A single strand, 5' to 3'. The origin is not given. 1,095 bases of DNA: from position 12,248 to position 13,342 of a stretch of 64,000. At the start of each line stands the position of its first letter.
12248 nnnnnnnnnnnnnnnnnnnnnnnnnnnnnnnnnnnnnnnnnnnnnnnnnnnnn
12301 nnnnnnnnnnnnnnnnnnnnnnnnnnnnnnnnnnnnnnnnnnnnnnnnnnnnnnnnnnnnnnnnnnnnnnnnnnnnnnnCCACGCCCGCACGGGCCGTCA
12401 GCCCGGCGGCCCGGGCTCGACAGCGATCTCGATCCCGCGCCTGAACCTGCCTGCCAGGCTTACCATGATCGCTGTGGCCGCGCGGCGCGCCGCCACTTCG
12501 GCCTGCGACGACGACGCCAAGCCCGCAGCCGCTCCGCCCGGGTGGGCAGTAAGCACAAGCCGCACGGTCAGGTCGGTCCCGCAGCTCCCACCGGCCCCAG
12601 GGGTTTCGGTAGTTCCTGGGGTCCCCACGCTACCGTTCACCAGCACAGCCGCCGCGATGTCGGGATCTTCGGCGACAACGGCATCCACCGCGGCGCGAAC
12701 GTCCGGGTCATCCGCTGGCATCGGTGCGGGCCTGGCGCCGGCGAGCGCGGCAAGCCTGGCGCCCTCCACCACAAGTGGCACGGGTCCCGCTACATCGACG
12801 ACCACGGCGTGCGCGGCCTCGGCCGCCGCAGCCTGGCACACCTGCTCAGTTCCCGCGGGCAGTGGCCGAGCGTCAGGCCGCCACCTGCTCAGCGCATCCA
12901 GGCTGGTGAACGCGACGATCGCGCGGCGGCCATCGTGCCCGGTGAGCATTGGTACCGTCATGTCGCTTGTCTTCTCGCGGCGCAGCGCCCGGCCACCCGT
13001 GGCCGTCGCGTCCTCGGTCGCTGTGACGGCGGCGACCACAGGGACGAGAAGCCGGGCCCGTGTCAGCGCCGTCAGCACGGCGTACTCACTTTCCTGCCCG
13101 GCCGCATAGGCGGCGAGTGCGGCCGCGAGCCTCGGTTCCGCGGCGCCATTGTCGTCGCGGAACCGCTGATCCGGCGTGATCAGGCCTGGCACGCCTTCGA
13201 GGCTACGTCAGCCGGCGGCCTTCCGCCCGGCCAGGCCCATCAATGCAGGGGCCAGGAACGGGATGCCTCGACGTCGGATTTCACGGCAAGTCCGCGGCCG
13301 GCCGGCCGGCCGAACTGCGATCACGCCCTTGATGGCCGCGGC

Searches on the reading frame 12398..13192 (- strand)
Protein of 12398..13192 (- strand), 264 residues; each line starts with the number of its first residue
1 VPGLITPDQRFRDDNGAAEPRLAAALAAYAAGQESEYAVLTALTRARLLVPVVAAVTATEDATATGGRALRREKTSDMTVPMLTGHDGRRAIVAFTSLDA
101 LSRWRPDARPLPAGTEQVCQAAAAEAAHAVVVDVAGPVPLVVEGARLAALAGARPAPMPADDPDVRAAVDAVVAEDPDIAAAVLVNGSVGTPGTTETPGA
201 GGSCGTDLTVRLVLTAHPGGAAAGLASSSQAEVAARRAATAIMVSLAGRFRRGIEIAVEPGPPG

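Call 3: search_protein_families(library=pfam, proteins=[window:12398-13192:-], max_evalue=0.1)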
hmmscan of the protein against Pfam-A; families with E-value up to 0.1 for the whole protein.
window:12398-13192:- (264 aa): 1 family
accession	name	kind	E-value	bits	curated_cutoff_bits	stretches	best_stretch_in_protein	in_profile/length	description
PF07179.17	SseB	-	2.2e-27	96.2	21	1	22-148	1-123/124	SseB protein N-terminal domain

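Call 4: search_protein_families(library=ncbifam, proteins=[window:12398-13192:-], max_evalue=0.1)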
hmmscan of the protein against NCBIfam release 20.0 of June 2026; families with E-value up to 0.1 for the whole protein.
window:12398-13192:- (264 aa): 1 family
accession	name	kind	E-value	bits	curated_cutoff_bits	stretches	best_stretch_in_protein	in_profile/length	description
NF042914.1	SAV915_dom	domain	0.0011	18.7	40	1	85-134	6-56/58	SAV_915 family protein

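Call 17: search_protein_families(library=padloc, proteins=[window:12398-13192:-], max_evalue=1)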
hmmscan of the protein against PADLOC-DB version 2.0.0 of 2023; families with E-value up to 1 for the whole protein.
window:12398-13192:- (264 aa): 0 families

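Call 18: search_protein_families(library=phrogs, proteins=[window:12398-13192:-], max_evalue=1)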
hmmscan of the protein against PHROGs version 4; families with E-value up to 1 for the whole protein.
window:12398-13192:- (264 aa): 1 family
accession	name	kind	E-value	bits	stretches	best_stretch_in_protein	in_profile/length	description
phrog_16729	-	unknown function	0.04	15.1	0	7-46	122-161/182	-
